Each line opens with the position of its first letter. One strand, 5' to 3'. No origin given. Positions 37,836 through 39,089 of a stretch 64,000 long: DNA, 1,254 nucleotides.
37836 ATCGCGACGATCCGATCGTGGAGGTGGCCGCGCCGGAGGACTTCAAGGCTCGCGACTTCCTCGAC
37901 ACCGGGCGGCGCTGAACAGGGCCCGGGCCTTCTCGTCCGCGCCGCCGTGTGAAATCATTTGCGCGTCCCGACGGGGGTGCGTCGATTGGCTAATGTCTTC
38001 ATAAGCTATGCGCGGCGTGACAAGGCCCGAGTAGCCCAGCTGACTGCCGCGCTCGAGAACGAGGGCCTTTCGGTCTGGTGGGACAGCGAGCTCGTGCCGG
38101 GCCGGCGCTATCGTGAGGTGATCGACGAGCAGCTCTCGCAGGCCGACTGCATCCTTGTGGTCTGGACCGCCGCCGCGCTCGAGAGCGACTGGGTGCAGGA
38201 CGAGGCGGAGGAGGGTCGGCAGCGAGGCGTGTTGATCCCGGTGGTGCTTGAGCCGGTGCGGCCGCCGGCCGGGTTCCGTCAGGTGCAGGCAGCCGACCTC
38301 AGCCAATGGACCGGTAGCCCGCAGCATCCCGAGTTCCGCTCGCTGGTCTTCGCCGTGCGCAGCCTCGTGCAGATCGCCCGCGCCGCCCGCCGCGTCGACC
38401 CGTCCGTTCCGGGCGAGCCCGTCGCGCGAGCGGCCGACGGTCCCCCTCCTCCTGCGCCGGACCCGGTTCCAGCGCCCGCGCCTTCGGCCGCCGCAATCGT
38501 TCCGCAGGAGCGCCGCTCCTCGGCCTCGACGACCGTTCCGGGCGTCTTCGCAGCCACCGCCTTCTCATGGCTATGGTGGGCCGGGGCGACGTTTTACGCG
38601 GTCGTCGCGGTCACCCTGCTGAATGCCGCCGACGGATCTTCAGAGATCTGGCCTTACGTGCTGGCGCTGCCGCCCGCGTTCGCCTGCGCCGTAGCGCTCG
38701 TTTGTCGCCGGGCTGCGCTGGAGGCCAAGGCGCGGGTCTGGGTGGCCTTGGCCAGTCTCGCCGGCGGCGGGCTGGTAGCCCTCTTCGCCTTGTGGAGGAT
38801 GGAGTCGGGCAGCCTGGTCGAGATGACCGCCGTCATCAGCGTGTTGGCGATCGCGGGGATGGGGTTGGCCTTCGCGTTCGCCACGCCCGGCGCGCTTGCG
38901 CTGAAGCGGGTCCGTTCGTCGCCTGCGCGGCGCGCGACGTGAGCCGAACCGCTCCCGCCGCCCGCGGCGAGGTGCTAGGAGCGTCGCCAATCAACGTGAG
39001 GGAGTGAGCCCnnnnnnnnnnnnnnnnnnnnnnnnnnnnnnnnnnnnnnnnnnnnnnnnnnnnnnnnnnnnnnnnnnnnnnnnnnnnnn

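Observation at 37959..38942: Orphan TIR domain fused to a four-helix membrane module, with no known signalling partner nearby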

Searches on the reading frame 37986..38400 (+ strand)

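Call 20: search_solved_structures(query=window:37986-38400:+, max_evalue=1, show_alignments=4)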
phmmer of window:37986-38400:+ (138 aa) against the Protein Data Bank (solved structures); distinct sequences matched with E-value up to 1: 15.
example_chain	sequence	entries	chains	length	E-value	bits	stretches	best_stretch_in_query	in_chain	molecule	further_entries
7uxr_A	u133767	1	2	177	1.4e-05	28.4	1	4-74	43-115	TIR domain protein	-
3h16_A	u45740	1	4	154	0.00023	24.5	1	3-75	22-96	TIR protein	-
7uwg_A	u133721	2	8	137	0.0026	21.1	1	3-74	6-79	Molecular chaperone Tir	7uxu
8g83_A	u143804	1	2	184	0.0051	20.1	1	3-74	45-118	NAD(+) hydrolase AbTIR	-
9mud_K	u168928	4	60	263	0.01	19.1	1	2-81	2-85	Cat1 (CRISPR associated TIR 1) pentagonal filament | Cat1 (CRISPR associated TIR 1) pentagonal filament assembly | Cat1 (CRISPR-associated TIR 1)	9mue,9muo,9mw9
2l82_A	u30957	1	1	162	0.023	18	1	4-88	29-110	DESIGNED PROTEIN OR32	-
6o0u_A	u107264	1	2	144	0.31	14.3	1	3-67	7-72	Sterile alpha and TIR motif-containing protein 1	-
9tzw_A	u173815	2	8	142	0.32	14.3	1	3-67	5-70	NAD(+) hydrolase SARM1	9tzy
9mw1_B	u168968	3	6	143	0.33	14.3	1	3-67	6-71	NAD(+) hydrolase SARM1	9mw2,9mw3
10rb_A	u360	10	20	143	0.33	14.3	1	3-67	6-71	NAD(+) hydrolase SARM1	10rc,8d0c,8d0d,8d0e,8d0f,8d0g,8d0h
10ra_A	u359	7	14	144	0.33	14.3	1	3-67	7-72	Sterile alpha and TIR motif-containing protein 1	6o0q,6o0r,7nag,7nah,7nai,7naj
9hq0_A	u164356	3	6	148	0.36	14.1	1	3-67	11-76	NAD(+) hydrolase SARM1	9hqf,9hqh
6o0v_A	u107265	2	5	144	0.4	14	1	3-68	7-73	Sterile alpha and TIR motif-containing protein 1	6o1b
6wt6_A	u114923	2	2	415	0.62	13.4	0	3-91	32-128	Metazoan TIR-STING fusion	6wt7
9m0n_A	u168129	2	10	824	0.94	12.8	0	2-79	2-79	Tetratricopeptide repeat protein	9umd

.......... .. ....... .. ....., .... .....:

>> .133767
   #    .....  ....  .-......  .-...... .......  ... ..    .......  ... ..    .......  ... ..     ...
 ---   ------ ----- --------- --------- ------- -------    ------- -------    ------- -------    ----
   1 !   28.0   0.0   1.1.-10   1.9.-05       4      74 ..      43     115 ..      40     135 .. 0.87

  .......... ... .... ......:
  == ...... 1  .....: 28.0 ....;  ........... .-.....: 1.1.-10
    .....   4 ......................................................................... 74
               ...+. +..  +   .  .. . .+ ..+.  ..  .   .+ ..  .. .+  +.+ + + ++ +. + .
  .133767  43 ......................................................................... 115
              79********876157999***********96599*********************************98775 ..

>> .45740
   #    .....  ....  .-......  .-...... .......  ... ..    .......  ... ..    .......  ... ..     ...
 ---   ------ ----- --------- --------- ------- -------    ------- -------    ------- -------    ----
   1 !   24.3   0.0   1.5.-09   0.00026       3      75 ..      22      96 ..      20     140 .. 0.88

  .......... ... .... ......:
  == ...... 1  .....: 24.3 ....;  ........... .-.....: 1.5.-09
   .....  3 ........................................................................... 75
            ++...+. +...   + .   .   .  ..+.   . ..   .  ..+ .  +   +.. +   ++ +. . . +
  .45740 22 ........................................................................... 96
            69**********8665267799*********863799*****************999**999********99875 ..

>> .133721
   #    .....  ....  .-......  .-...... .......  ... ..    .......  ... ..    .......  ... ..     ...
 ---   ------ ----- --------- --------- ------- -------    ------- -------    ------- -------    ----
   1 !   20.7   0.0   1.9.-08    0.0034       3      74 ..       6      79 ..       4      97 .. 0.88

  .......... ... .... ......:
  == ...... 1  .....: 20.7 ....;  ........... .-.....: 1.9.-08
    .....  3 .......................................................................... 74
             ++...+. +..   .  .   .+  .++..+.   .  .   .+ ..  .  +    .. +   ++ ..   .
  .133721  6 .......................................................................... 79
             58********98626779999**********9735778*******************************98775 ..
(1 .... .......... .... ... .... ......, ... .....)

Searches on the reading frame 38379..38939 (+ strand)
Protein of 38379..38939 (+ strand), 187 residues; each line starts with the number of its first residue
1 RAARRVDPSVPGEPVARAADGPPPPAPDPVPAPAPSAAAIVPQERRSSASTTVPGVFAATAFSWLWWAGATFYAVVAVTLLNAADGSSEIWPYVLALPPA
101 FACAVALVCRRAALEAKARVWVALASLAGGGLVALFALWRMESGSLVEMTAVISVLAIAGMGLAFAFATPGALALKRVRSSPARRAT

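Call 12: search_protein_representatives(protein=window:38379-38939:+)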
Query: 187 residues. Proteins with E-value up to 0.001 (for the whole library): 6; up to 1e-10: 1; up to 1e-30: 1. The best 6 are listed.
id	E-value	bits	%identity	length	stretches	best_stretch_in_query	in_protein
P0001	4.2e-108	375.3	100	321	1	1-187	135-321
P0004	3.6e-08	49.8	35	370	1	4-166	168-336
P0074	5.0e-05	39.5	24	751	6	34-147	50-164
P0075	6.5e-04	35.9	35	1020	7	53-102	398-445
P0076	6.8e-04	35.8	31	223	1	18-179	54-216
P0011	7.8e-04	35.6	32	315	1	33-186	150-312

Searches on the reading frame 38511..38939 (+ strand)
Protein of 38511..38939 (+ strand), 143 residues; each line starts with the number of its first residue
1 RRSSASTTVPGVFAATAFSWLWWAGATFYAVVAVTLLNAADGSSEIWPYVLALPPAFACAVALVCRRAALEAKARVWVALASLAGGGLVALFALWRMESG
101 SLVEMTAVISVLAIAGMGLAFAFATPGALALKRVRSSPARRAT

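Call 68: predict_structure(alignment_id=A4)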
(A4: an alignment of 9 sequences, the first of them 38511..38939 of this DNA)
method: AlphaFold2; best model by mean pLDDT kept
length: 143 residues; sequences in the alignment: 9
mean_pLDDT: 85.3   pTM: 0.71
mean pLDDT of the five models: 85.3, 85.0, 83.7, 82.1, 79.8
residues with pLDDT >= 90: 38; 70-90: 92; 50-70: 11; < 50: 2
segments of 3 or more residues with pLDDT < 50: none
pLDDT, mean of each block of 10 residues (from residue 1): 62 88 94 92 89 91 89 89 89 85 85 87 87 74 62
secondary structure, 60 per line:
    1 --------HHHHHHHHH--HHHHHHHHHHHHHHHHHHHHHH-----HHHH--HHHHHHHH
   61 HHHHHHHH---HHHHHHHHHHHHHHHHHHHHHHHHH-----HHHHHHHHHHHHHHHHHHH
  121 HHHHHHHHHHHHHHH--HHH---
elements in order: H9-17 H20-41 H47-50 H53-68 H72-96 H102-135

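Call 71: fold_search(model_id=the predicted structure, library=pdb)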
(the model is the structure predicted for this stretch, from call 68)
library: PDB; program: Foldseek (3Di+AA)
matches with E <= 10: 124; with E <= 0.001: 0
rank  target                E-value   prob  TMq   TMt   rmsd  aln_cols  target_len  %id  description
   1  6o7u_h                8.8e-01  0.28  0.32  0.30   7.9       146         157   16  Saccharomyces cerevisiae V-ATPase Stv1-VO (released 2019-04-03)
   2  6o7u_j                1.3e+00  0.23  0.32  0.31   7.8       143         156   16  Saccharomyces cerevisiae V-ATPase Stv1-VO (released 2019-04-03)
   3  7mgx_A                1.4e+00  0.14  0.24  0.29  10.1       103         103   16  Structure of EmrE-D3 mutant in complex with monobody L10 and methyl viologen (released 2022-03-02)
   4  8zyv_D                1.4e+00  0.13  0.25  0.19  23.8       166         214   14  Bacterial flagellar sodium-driven stator PomA5PomB2 with 100 mM NaCl (released 2025-01-01)
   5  9b1l                  1.6e+00  0.21  0.29  0.13   8.1       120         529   22  Urate bound human URAT1 in the outward-facing state. (released 2024-09-18)
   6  6uuj_B                1.7e+00  0.12  0.26  0.23  24.0       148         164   20  Structure of PE5-PPE4-EspG3 complex from the type VII (ESX-3) secretion system, space group P212121 (released 2020-01-29)
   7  7u8o_g                1.7e+00  0.11  0.25  0.24   9.7       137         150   20  Structure of porcine V-ATPase with mEAK7 and SidK, Rotary state 2 (released 2022-07-06)
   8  9v4h_D                1.9e+00  0.14  0.24  0.17  10.7       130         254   17  Prenyltransferase Ord1 Q216A-FSPP (released 2025-10-01)
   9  4m70_L                2.1e+00  0.20  0.32  0.37   7.8       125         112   12  Crystal structure of potato Rx-CC domain in complex with RanGAP2-WPP domain (released 2013-11-13)
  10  9irw                  2.2e+00  0.28  0.34  0.14   7.2       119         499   21  Structure of human URAT1 bound with urate (released 2025-01-15)
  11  9g9m_A                2.4e+00  0.21  0.35  0.17   9.1       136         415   15  Lipid III flippase WzxE with NB10 and NB7 nanobodies in outward-facing conformation - crystal 1 (released 2025-01-22)
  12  4m70_H                2.4e+00  0.15  0.26  0.31   8.3       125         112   13  Crystal structure of potato Rx-CC domain in complex with RanGAP2-WPP domain (released 2013-11-13)
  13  7sk9_A                2.5e+00  0.16  0.32  0.18   8.8       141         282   11  Cryo-EM structure of human ACKR3 in complex with a small molecule partial agonist CCX662, and an intracellular Fab (released 2022-07-27)
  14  9pdq                  2.7e+00  0.16  0.30  0.11   8.1       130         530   15  Human OCTN2 bound to carnitine in the occluded conformation (released 2025-12-03)
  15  8vlw_B                2.8e+00  0.07  0.21  0.16  24.0       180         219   15  TolQ-TolR inner membrane protein complex from Acinetobacter baumannii (released 2025-01-15)
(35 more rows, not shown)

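Call 80: find_homologous_proteins(query=A4, max_evalue=0.001)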
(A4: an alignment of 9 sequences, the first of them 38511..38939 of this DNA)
Query A4 (9 sequences): 8000 candidates shared short words with the query, none scored E <= 0.001.
